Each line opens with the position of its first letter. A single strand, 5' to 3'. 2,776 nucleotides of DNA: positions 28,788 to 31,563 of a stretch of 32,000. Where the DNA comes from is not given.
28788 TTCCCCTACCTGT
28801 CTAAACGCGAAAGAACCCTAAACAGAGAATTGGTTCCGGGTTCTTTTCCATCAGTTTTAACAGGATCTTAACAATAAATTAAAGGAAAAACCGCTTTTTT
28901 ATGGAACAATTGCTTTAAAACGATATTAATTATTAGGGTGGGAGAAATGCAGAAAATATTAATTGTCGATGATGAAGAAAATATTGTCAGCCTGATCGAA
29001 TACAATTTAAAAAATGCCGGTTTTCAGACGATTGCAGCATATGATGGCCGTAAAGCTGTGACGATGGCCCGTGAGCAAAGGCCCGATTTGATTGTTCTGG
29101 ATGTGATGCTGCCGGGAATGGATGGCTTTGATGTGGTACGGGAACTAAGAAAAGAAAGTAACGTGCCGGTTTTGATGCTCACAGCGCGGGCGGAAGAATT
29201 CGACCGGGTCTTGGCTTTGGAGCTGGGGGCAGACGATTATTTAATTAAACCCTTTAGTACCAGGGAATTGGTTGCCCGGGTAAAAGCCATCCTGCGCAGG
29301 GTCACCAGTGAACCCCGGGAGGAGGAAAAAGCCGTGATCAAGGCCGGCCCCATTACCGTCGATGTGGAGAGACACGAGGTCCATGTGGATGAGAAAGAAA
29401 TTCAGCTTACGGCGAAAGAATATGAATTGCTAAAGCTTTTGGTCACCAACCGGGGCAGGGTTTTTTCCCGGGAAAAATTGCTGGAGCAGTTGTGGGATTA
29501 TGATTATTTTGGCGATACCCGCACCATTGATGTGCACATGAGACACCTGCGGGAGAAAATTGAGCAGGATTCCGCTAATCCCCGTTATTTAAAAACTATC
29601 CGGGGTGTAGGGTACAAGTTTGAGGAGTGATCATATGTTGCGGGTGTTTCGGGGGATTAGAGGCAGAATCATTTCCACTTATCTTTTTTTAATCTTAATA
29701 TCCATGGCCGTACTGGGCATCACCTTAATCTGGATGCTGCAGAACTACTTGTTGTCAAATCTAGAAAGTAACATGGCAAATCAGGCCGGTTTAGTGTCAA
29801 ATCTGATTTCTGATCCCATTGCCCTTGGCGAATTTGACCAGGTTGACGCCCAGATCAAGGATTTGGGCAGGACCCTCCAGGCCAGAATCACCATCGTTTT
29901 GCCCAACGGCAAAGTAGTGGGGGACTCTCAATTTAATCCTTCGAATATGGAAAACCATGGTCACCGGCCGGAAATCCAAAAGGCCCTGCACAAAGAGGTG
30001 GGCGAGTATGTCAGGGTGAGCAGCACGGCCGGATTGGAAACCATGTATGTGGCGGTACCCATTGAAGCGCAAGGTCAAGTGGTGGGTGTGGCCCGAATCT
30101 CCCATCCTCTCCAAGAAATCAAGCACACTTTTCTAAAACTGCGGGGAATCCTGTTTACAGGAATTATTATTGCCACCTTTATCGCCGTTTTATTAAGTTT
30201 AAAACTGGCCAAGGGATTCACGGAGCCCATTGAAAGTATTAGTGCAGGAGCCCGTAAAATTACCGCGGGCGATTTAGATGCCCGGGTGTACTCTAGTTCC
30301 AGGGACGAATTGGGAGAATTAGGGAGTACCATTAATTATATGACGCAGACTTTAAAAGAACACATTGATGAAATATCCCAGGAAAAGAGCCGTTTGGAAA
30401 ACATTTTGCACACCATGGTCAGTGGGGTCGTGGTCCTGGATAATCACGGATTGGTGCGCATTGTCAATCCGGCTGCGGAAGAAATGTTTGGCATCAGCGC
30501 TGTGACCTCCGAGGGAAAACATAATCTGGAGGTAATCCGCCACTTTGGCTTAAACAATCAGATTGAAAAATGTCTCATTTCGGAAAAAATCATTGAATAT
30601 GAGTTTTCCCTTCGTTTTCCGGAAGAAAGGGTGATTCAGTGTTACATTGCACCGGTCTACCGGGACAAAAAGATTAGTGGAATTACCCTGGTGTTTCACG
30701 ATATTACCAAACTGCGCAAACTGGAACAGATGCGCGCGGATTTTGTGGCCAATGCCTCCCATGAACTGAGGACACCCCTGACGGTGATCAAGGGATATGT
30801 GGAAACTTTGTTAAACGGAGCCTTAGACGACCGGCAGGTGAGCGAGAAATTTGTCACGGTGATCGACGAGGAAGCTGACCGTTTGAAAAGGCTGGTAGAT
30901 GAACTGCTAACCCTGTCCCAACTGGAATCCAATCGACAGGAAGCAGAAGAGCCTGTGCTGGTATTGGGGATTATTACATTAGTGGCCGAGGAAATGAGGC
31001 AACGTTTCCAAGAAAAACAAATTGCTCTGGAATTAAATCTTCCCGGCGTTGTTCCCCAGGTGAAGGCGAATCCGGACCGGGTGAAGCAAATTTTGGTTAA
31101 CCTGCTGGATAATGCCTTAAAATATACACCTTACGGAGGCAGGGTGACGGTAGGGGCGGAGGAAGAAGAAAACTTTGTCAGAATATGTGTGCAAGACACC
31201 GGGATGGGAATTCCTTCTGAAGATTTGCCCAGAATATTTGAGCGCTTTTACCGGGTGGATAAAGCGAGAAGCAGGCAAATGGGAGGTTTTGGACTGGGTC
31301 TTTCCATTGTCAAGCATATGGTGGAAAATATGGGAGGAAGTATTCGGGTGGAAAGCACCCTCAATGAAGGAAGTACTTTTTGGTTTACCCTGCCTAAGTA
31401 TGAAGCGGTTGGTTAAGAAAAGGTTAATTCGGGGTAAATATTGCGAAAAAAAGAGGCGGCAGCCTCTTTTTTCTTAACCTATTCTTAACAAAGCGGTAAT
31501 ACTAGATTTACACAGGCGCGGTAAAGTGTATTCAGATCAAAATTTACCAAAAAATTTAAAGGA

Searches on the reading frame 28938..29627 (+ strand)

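Call 51: search_protein_families(library=pfam, proteins=[window:28938-29627:+], max_evalue=0.001)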
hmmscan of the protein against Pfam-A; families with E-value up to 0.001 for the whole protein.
window:28938-29627:+ (230 aa): 2 families
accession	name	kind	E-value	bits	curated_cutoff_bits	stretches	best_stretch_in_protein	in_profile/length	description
PF00486.34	Trans_reg_C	-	5e-32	110.2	26.2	1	153-228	2-77/77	Transcriptional regulatory protein, C terminal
PF00072.30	Response_reg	-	9.5e-32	109.9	30.2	1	7-116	1-111/111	Response regulator receiver domain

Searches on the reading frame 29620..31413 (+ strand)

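Call 51: search_protein_families(library=pfam, proteins=[window:29620-31413:+], max_evalue=0.001)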
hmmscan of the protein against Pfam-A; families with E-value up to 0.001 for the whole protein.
window:29620-31413:+ (598 aa): 10 families
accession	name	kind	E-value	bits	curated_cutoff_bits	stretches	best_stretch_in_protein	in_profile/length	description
PF02518.31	HATPase_c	-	3.9e-34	117.9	26.4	1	484-593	2-109/111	Histidine kinase-, DNA gyrase B-, and HSP90-like ATPase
PF00512.31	HisKA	-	2e-20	73.1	26.9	1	372-437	2-65/66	His Kinase A (phospho-acceptor) domain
PF00672.30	HAMP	-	8.7e-13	48.8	25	1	196-246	2-52/53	HAMP domain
PF16736.11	sCache_like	-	3.1e-12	47.3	27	1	43-162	2-116/117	Single Cache-like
PF00989.32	PAS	-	2e-10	41.1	22.6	1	258-362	2-113/113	PAS fold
PF08448.16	PAS_4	-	1.9e-08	35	23.1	1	266-366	4-109/110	PAS fold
PF13188.13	PAS_8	-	7.9e-06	26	21.8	1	258-300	2-44/65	PAS domain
PF13426.13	PAS_9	-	1.1e-05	26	27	1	269-364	3-103/103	PAS domain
PF13589.12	HATPase_c_3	-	0.00016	22.1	25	1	490-562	5-78/137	Histidine kinase-, DNA gyrase B-, and HSP90-like ATPase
PF14501.12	HATPase_c_5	-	0.001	19.4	22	0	489-579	7-90/102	GHKL domain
